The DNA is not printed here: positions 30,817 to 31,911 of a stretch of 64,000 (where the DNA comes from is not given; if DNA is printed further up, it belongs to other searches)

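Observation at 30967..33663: Candidate undescribed system: translationally coupled A-B-C operon of wHTH paralogues ending in a PLD-like effector, plus a divergent fourth paralogue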

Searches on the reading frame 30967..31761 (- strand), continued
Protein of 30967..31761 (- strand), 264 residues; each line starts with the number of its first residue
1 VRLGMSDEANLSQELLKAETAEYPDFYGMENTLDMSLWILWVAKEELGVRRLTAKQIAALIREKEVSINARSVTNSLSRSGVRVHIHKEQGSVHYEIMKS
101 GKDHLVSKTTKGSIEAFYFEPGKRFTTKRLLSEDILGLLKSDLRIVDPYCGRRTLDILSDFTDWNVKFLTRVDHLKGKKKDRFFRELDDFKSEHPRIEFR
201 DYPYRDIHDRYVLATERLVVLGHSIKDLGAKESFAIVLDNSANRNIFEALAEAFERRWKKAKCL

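Call 35: search_protein_representatives(alignment_id=A1)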
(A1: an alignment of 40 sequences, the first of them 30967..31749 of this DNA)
Query: 40 sequences, 261 profile positions. Proteins with E-value up to 0.001 (for the whole library): 1139; up to 1e-10: 422; up to 1e-30: 118. The best 150 are listed.
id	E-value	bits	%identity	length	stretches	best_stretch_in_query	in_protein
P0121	5.1e-107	373.3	-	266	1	5-260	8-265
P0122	9.4e-104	362.6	-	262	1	3-260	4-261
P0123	1.2e-93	329.5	-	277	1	4-259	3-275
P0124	2.3e-90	318.7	-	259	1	5-260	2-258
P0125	7.1e-90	317.1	-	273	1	5-261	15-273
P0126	3.8e-89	314.7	-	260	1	7-260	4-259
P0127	8.4e-89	313.6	-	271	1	9-261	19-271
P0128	9.6e-88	310.1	-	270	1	5-259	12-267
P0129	4.3e-87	308.0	-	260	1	5-261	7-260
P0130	3.4e-84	298.5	-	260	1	5-260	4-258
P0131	7.0e-79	281.0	-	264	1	21-259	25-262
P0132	1.2e-77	277.0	-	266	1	6-258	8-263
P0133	9.0e-77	274.1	-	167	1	95-261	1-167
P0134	3.0e-76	272.4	-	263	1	5-260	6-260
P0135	4.9e-75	268.4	-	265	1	4-260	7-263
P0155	1.4e-51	191.5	-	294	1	110-261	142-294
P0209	4.5e-36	140.8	-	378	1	6-238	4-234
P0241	1.9e-30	122.3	-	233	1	105-259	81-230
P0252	3.4e-29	118.2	-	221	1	105-259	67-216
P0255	6.6e-29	117.3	-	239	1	113-260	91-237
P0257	1.5e-28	116.1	-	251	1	106-259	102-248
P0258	1.9e-28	115.8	-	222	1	112-261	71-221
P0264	8.0e-28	113.7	-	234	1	112-260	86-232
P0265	8.2e-28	113.7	-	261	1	98-259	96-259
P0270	2.4e-27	112.1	-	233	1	106-259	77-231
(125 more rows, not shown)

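Call 36: search_protein_families(library=pfam, proteins=[P0155, P0241, P0252, P0255, P0257, P0258, P0264, P0265, P0270, P0209], max_evalue=0.1)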
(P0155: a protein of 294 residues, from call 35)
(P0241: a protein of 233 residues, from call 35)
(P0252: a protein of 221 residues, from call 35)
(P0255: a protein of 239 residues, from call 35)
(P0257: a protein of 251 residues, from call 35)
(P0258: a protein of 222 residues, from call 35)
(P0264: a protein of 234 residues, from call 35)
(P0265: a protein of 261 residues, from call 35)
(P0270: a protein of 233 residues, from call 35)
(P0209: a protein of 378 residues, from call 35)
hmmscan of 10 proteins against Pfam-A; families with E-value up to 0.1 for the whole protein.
P0155 (294 aa): 0 families

P0241 (233 aa): 1 family
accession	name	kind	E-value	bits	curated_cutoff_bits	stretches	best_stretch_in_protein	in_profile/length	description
PF00684.25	DnaJ_CXXCXGXG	-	4e-05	24.2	32.7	1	11-72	1-64/65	DnaJ central domain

P0252 (221 aa): 2 families
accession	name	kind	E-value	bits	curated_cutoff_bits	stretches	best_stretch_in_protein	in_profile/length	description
PF16565.11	MIT_C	-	0.0061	16.9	25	1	100-185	18-116/142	Phospholipase D-like domain at C-terminus of MIT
PF22509.2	CARDS-D2_trefoil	-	0.038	14.3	26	0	26-71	90-135/166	CARDS D2, beta trefoil domain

P0255 (239 aa): 3 families
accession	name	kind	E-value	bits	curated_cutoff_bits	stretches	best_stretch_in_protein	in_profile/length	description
PF00684.25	DnaJ_CXXCXGXG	-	1.2e-07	32.3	32.7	2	40-65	1-26/65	DnaJ central domain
PF15777.11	Anti-TRAP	-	0.0037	17.7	32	0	37-66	10-42/59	Tryptophan RNA-binding attenuator protein inhibitory protein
PF17302.8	DUF5351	-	0.018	15.7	27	0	57-65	1-9/29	Family of unknown function (DUF5351)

P0257 (251 aa): 0 families

P0258 (222 aa): 1 family
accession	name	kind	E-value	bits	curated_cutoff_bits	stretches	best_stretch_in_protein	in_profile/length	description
PF16565.11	MIT_C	-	0.0035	17.7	25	1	118-185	47-114/142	Phospholipase D-like domain at C-terminus of MIT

P0264 (234 aa): 3 families
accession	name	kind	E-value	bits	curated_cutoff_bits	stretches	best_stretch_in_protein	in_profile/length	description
PF00684.25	DnaJ_CXXCXGXG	-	8.4e-05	23.2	32.7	2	2-48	17-65/65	DnaJ central domain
PF15777.11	Anti-TRAP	-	0.0007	20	32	0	20-53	11-45/59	Tryptophan RNA-binding attenuator protein inhibitory protein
PF07295.17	DUF1451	-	0.016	15.8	26.1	1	16-50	110-143/146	Zinc-ribbon containing domain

P0265 (261 aa): 0 families

P0270 (233 aa): 0 families

P0209 (378 aa): 0 families

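Call 42: search_solved_structures(query=A1, max_evalue=10, show_alignments=3)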
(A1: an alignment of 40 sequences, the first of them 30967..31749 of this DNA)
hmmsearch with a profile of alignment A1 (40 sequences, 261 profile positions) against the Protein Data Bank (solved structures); distinct sequences matched with E-value up to 10: 2.
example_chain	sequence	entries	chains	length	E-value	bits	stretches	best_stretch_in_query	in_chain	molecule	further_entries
8put_E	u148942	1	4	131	0.37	13.1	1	60-109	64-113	Translation initiation factor 5A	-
4yvq_C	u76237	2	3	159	0.97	11.8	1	83-127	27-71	Protein FLUORESCENT IN BLUE LIGHT, chloroplastic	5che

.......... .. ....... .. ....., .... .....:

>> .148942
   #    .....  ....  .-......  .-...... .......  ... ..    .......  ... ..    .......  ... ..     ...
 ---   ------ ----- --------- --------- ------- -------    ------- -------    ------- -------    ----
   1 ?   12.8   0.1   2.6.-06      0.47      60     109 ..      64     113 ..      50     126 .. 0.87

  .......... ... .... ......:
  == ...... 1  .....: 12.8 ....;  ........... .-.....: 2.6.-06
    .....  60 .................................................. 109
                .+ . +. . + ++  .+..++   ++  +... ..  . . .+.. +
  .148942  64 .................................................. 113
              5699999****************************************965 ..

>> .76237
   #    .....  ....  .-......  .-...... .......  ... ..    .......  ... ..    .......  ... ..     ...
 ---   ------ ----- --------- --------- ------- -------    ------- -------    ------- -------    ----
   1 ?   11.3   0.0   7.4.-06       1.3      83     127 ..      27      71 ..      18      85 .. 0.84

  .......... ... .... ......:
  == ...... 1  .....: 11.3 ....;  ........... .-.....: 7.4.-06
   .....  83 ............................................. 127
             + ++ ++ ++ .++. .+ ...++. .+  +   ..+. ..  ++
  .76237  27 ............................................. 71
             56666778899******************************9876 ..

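Call 46: search_protein_families(library=pfam, alignment_id=A4, max_evalue=0.00001)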
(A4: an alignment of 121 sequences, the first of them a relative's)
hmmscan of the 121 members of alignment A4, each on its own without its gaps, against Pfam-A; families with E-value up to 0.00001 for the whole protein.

A. member 1, L001:1633-2514:+ (294 aa): 0 families

B. families by the number of members that match (of 121 scanned): 147 families (the first 25 are shown)
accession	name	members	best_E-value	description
PF01555.25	N6_N4_Mtase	3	4.1e-51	DNA methylase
PF02515.22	CoA_transf_3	2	8.9e-101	CoA-transferase family III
PF00665.32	rve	2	1.3e-21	Integrase core domain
PF06114.19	Peptidase_M78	2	5.1e-21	IrrE N-terminal-like domain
PF02661.23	Fic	2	1.3e-19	Fic/DOC family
PF00271.37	Helicase_C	2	1.6e-18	Helicase conserved C-terminal domain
PF17820.7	PDZ_6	2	3e-13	PDZ domain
PF04851.21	ResIII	2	5.4e-13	Type III restriction enzyme, res subunit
PF13683.12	rve_3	2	2e-12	Integrase core domain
PF00037.32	Fer4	2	7.6e-11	4Fe-4S binding domain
PF13237.11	Fer4_10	2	4.9e-08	4Fe-4S dicluster domain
PF01642.28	MM_CoA_mutase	1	3e-218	Methylmalonyl-CoA mutase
PF01139.22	RtcB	1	6.1e-180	tRNA-splicing ligase RtcB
PF02547.20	Queuosine_synth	1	1e-132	Queuosine biosynthesis protein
PF03023.19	MurJ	1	1.8e-123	Lipid II flippase MurJ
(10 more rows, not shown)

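Call 47: search_protein_families(library=padloc, alignment_id=A4, max_evalue=0.00001)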
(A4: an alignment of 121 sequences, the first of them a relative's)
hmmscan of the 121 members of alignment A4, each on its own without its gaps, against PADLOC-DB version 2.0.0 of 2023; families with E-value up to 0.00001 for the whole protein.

A. member 1, L001:1633-2514:+ (294 aa): 0 families

B. families by the number of members that match (of 121 scanned): 169 families (the first 25 are shown)
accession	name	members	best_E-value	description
PDLC03339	MTase_II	4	4.3e-58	Type II methyltransferase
PDLC03300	MTase_II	4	6.1e-51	Type II methyltransferase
PDLC03299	MTase_II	4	1.6e-49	Type II methyltransferase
PDLC03216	MTase_II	4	2.9e-27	Type II methyltransferase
PDLC04134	mad2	4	3.1e-25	mads_2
PDLC03738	oMTase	4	3.8e-24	orphan methyltransferase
PDLC03363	MTase_II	3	4.3e-143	Type II methyltransferase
PDLC03350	MTase_II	3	5.6e-79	Type II methyltransferase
PDLC03353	MTase_II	3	6e-70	Type II methyltransferase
PDLC03371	MTase_II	3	1.6e-47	Type II methyltransferase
PDLC03354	MTase_II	3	2e-45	Type II methyltransferase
PDLC03387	MTase_II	3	2.2e-41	Type II methyltransferase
PDLC03633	MTase_III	3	2.1e-40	Type III methyltransferase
PDLC03636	MTase_III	3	1.9e-36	Type III methyltransferase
PDLC03260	MTase_II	3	5.7e-36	Type II methyltransferase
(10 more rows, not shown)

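Call 51: search_protein_families(library=padloc, proteins=[P0155, P0241, P0252, P0255, P0257, P0258, P0265, P0270, L001:3880-4623:-, P0209], max_evalue=0.001)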
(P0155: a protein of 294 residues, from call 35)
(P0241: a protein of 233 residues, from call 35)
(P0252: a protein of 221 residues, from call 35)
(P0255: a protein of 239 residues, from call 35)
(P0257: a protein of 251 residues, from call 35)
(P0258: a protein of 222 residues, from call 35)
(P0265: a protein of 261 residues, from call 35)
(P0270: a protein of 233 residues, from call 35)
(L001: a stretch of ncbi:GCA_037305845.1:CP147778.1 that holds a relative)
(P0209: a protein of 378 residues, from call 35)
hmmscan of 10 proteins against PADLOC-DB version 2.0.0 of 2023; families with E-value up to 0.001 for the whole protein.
P0155 (294 aa): 2 families
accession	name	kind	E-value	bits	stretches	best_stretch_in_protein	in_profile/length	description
PDLC04869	PDC-S05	-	3.4e-16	57.3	1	160-271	186-290/306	-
PDLC04879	PDC-S05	-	3.2e-12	44.5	1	150-275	164-280/285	-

P0241 (233 aa): 2 families
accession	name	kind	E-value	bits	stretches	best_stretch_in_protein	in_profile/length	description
PDLC04869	PDC-S05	-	4.2e-09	34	1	95-218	178-300/306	-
PDLC04879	PDC-S05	-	1.3e-07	29.3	1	93-217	163-283/285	-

P0252 (221 aa): 3 families
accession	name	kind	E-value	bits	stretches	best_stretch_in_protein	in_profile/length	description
PDLC04869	PDC-S05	-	4.9e-12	43.7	1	91-206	188-302/306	-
PDLC04879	PDC-S05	-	3.2e-09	34.7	1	93-193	177-273/285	-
PDLC03880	NsnC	-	3.7e-08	31.3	1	69-170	102-213/242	-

P0255 (239 aa): 2 families
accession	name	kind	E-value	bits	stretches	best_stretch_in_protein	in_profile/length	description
PDLC04869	PDC-S05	-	2e-09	35.1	1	96-224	177-300/306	-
PDLC04879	PDC-S05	-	7e-07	27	1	101-215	169-276/285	-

P0257 (251 aa): 2 families
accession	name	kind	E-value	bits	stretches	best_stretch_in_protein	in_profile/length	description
PDLC04869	PDC-S05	-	3e-15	54.2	1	105-231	168-290/306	-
PDLC04879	PDC-S05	-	1.1e-12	46.1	1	111-231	161-276/285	-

P0258 (222 aa): 2 families
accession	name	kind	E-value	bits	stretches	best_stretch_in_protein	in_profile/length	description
PDLC04869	PDC-S05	-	1.1e-16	58.9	1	68-208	169-301/306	-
PDLC04879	PDC-S05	-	3.9e-14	50.8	1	71-196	159-274/285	-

P0265 (261 aa): 2 families
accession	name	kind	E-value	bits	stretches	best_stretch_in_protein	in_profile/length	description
PDLC04869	PDC-S05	-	1.1e-11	42.5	1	106-247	168-300/306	-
PDLC04879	PDC-S05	-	1.6e-08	32.4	1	106-243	156-280/285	-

P0270 (233 aa): 3 families
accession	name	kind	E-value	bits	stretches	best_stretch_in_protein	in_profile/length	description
PDLC04879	PDC-S05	-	2.5e-08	31.7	1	147-209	216-275/285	-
PDLC04869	PDC-S05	-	7.8e-08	29.9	1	103-215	190-296/306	-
PDLC03880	NsnC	-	0.00039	18.2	1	102-198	128-228/242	-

L001:3880-4623:- (248 aa): 2 families
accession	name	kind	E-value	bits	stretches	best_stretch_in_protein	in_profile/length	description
PDLC04879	PDC-S05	-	1.2e-14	52.4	1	107-234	155-276/285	-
PDLC04869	PDC-S05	-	1.9e-13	48.3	1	85-235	146-291/306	-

P0209 (378 aa): 2 families
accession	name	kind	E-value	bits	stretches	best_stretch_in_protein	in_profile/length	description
PDLC04869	PDC-S05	-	9.2e-13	46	1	117-236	177-292/306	-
PDLC04879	PDC-S05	-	1.5e-10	39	1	117-233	164-275/285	-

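Call 63: search_protein_families(library=pfam, proteins=[L036:3499-3855:+, L036:4356-4877:+, L036:4882-5427:+, L001:6838-8877:+], max_evalue=0.1)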
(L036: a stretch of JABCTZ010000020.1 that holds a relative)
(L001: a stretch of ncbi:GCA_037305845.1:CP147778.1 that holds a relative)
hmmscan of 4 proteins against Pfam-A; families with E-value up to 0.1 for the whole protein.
L036:3499-3855:+ (119 aa): 2 families
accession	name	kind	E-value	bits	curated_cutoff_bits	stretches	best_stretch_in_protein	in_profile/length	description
PF05014.21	Nuc_deoxyrib_tr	-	0.00011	22.8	28.8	1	49-99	50-102/117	Nucleoside 2-deoxyribosyltransferase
PF10137.14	CAP12-PCTIR_TIR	-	0.00056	20.4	24.7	1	26-113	14-118/119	CAP12/Pycsar effector protein, TIR domain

L036:4356-4877:+ (174 aa): 2 families
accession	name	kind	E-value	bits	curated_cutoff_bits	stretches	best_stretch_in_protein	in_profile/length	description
PF16966.11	Porin_8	-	0.041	13.4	25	1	23-97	212-286/372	Porin-like glycoporin RafY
PF19201.5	DUF5873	-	0.079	14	32.6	0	41-93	28-81/109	Family of unknown function (DUF5873)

L036:4882-5427:+ (182 aa): 3 families
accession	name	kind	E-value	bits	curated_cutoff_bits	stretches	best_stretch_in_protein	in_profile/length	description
PF18967.5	PycTM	-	1.3e-09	38.8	27.2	1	69-163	10-105/107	Pycsar effector protein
PF00335.26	Tetraspanin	-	0.0028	17.8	32.1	1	22-117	32-104/225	Tetraspanin family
PF25263.1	DUF7863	-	0.031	14.4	25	1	50-155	48-144/169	Domain of unknown function (DUF7863)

L001:6838-8877:+ (680 aa): 0 families

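Call 67: find_related_loci(query=A1, collection=viral_contigs, flank=6000)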
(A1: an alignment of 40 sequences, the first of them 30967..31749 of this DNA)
Query A1 (260 aa) in viral_contigs; peptide patterns used: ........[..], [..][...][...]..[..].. (x = any residue, [..] = any of these).
38 stretches matched a pattern, but none encodes a relative of the query by tblastn (E <= 1e-3).

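Call 93: search_dna_similar(query=window:30967-31749:-, collection=plasmids, mode=protein, max_evalue=0.001, max_rows=15)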
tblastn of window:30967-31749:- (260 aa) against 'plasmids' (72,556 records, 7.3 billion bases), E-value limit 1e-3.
No match.

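Call 94: search_dna_similar(query=window:30967-31749:-, collection=phages, mode=protein, max_evalue=0.001, max_rows=15)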
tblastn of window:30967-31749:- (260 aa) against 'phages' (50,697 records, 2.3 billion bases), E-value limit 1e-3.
No match.

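Call 95: search_protein_families(library=pfam, alignment_id=A1, max_evalue=1)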
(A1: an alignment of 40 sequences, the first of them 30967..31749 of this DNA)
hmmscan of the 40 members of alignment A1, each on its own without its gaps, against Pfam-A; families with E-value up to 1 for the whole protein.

A. member 1, window:30967-31749:- (260 aa): 1 family
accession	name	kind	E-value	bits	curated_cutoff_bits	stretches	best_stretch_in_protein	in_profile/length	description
PF13685.12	Fe-ADH_2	-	0.17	12.3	28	1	45-106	14-75/149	Iron-containing alcohol dehydrogenase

B. families by the number of members that match (of 40 scanned): 35 families (the first 25 are shown)
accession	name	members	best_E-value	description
PF16565.11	MIT_C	13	0.0091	Phospholipase D-like domain at C-terminus of MIT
PF01520.23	Amidase_3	7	0.013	N-acetylmuramoyl-L-alanine amidase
PF06419.17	COG6_N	5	0.013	Conserved oligomeric complex COG6, N-terminal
PF24956.1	Msl2-3_C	4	0.085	Mechanosensitive ion channel protein 2/3 C-terminal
PF07889.17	DUF1664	4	0.12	Protein of unknown function (DUF1664)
PF17162.9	DUF5118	3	0.0021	Domain of unknown function (DUF5118)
PF16155.11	PnbB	3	0.048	4-hydroxylaminobenzoate lyase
PF24217.1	DUF7436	3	0.077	Family of unknown function (DUF7436)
PF17743.7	DUF5580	3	0.17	Family of unknown function (DUF5580) N-terminal domain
PF18719.7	ArlS_N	2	0.0056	ArlS sensor domain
PF07299.16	EF-G-binding_N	2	0.035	Elongation factor G-binding protein, N-terminal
PF14504.11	CAP_assoc_N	2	0.038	CAP-associated N-terminal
PF19070.5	DUF5766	1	0.0025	Family of unknown function (DUF5766)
PF02582.19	DUF155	1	0.028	RMND1/Sif2-Sif3/Mrx10, DUF155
PF22173.2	APH-like_N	1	0.032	Acylamino-acid-releasing enzyme-like, N-terminal domain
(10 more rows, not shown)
